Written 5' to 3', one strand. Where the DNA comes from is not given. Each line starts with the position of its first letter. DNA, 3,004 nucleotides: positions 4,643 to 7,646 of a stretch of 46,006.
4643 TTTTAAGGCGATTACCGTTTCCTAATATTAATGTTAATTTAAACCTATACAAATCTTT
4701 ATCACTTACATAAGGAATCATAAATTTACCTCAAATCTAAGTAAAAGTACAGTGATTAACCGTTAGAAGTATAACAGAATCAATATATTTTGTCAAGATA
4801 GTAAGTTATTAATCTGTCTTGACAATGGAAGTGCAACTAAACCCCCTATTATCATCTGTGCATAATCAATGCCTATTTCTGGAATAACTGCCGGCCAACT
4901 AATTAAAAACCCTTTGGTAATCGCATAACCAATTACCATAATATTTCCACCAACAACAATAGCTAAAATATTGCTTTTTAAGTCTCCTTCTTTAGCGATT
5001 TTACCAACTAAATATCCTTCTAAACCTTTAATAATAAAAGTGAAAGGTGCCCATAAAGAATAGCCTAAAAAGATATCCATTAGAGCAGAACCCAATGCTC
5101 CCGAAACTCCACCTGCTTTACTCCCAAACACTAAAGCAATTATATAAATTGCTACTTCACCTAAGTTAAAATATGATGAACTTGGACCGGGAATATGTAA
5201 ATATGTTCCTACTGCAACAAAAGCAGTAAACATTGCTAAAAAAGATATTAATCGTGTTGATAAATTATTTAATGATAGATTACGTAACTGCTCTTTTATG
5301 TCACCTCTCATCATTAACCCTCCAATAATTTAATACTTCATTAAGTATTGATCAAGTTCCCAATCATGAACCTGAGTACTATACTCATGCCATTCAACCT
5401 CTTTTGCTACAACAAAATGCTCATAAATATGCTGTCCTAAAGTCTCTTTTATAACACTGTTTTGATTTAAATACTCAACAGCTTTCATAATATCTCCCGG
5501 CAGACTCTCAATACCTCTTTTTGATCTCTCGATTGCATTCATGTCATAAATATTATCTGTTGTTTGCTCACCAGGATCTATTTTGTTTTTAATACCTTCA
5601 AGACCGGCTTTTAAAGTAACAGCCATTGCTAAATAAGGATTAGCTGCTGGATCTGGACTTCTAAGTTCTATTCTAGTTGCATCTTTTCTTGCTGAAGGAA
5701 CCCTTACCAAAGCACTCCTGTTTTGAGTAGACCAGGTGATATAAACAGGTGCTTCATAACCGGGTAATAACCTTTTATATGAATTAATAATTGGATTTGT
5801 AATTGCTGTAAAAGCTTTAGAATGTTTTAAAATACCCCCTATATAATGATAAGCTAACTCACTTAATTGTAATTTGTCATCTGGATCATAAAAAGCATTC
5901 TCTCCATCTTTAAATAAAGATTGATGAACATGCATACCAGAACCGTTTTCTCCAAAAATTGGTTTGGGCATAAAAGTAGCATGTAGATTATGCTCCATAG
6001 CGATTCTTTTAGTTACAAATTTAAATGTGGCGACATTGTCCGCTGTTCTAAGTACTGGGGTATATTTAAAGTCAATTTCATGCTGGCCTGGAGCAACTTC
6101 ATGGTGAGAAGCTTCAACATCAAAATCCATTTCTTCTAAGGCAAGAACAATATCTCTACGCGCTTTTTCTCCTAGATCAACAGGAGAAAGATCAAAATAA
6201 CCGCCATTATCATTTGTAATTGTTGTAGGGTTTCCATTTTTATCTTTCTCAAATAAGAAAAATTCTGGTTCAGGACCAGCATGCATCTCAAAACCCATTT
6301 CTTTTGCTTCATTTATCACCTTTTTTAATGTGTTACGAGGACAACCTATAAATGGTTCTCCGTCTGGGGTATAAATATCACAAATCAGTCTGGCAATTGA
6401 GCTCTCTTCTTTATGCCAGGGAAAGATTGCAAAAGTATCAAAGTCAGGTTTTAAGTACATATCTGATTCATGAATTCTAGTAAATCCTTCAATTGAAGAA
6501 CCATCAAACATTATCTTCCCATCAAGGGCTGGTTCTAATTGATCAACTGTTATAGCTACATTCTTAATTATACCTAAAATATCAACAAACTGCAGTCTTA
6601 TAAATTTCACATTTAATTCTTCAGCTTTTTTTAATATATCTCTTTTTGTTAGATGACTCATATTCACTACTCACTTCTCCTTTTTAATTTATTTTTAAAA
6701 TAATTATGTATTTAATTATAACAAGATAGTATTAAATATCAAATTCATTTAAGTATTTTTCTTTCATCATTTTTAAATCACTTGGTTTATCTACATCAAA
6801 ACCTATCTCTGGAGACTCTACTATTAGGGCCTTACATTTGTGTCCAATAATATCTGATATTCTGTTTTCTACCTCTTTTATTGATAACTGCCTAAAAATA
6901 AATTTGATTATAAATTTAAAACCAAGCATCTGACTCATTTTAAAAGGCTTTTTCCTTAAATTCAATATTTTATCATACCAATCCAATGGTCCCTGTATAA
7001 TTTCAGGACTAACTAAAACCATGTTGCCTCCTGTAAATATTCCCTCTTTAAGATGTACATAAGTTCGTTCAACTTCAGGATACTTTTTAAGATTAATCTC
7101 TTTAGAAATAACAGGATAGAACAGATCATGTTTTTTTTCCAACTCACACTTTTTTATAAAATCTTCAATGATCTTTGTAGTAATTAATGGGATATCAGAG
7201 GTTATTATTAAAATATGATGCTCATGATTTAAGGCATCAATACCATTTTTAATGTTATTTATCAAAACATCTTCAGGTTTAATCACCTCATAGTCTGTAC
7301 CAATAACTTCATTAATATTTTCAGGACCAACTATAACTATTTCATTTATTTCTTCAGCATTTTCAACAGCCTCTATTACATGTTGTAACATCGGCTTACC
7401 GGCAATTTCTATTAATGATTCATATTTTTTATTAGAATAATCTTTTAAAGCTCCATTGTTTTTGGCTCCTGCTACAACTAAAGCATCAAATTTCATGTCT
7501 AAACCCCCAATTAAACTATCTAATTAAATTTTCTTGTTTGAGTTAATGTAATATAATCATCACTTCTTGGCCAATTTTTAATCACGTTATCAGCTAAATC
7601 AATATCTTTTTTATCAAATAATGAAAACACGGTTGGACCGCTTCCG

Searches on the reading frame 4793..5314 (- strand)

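Call 63: search_protein_families(library=pfam, proteins=[window:4793-5314:-], max_evalue=0.00001)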
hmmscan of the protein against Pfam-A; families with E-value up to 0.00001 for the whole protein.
window:4793-5314:- (173 aa): 2 families
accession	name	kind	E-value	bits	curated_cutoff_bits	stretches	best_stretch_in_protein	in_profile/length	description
PF07155.17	ECF-ribofla_trS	-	7.6e-38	130.6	26.7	1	17-168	1-170/172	ECF-type riboflavin transporter, S component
PF12822.12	ECF_trnsprt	-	1.9e-07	31.7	30.7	1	25-143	5-127/169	ECF transporter, substrate-specific component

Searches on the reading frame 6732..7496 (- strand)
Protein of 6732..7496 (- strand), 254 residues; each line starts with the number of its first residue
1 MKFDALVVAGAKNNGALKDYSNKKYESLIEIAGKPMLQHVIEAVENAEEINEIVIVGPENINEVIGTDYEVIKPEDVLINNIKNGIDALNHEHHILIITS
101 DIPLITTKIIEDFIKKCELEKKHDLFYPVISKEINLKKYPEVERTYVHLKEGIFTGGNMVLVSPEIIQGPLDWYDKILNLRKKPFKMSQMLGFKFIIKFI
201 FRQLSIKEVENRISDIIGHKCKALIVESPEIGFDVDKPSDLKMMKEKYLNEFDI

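Call 63: search_protein_families(library=pfam, proteins=[window:6732-7496:-], max_evalue=0.00001)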
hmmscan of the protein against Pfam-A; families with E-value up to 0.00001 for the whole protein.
window:6732-7496:- (254 aa): 1 family
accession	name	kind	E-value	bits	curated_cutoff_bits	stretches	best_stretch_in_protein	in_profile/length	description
PF12804.13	NTP_transf_3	-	1.6e-10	41.8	27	1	28-133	18-126/160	MobA-like NTP transferase domain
